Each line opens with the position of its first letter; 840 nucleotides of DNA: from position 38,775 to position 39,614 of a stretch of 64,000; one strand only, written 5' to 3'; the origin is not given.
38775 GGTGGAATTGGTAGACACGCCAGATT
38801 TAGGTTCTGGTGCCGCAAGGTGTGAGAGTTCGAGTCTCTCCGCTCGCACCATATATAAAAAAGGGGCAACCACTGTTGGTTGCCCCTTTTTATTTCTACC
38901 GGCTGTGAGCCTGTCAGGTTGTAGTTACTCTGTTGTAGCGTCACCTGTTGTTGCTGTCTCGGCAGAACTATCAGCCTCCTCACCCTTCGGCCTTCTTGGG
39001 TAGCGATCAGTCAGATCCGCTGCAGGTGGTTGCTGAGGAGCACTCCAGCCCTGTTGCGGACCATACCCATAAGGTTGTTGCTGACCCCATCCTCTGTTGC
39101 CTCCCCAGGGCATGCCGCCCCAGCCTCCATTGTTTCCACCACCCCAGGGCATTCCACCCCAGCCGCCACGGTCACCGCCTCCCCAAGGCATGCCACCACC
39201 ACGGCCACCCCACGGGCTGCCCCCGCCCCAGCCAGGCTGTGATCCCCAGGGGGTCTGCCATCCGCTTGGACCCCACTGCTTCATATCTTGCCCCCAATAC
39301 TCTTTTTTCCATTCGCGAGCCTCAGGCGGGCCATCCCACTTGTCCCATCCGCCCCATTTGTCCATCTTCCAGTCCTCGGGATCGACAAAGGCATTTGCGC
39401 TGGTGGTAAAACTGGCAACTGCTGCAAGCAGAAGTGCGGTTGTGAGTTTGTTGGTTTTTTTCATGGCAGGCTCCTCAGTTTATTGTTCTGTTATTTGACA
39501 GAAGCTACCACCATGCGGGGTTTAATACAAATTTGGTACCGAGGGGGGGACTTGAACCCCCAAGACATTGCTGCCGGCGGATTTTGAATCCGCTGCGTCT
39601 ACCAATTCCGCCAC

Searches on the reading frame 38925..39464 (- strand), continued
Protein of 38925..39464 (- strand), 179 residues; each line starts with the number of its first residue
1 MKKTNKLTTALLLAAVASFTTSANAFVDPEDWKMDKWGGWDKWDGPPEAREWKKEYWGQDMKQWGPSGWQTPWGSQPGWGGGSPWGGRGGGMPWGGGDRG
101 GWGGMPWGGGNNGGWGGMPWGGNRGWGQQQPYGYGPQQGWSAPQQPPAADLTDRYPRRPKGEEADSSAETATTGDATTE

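Call 70: search_protein_families(library=pfam, proteins=[P0016, P0010], max_evalue=10)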
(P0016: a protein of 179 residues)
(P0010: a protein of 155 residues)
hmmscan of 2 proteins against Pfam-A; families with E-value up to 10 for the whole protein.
P0016 (179 aa): 0 families

P0010 (155 aa): 0 families

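Call 77: find_related_loci(query=A1, collection=metagenome_contigs, flank=6000)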
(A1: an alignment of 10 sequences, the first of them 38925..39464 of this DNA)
Query A1 (179 aa) in metagenome_contigs; peptide patterns used: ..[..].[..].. (x = any residue, [..] = any of these).
87 stretches matched a pattern; 4 encode a relative of the query (tblastn E <= 1e-3); 4 distinct loci.
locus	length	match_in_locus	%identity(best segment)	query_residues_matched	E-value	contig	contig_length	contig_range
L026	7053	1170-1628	42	1-172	6e-32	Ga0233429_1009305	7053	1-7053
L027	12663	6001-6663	49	1-135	4e-32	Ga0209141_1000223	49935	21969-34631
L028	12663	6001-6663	49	1-135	4e-32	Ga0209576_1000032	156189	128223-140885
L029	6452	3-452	42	4-172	1e-30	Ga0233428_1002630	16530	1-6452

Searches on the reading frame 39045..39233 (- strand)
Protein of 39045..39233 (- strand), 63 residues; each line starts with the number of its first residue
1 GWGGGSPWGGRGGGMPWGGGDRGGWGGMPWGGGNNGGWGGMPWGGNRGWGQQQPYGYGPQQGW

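Call 45: search_protein_families(library=pfam, proteins=[window:39045-39233:-], max_evalue=10)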
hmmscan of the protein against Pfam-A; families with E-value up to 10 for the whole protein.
seq(63 aa): 0 families
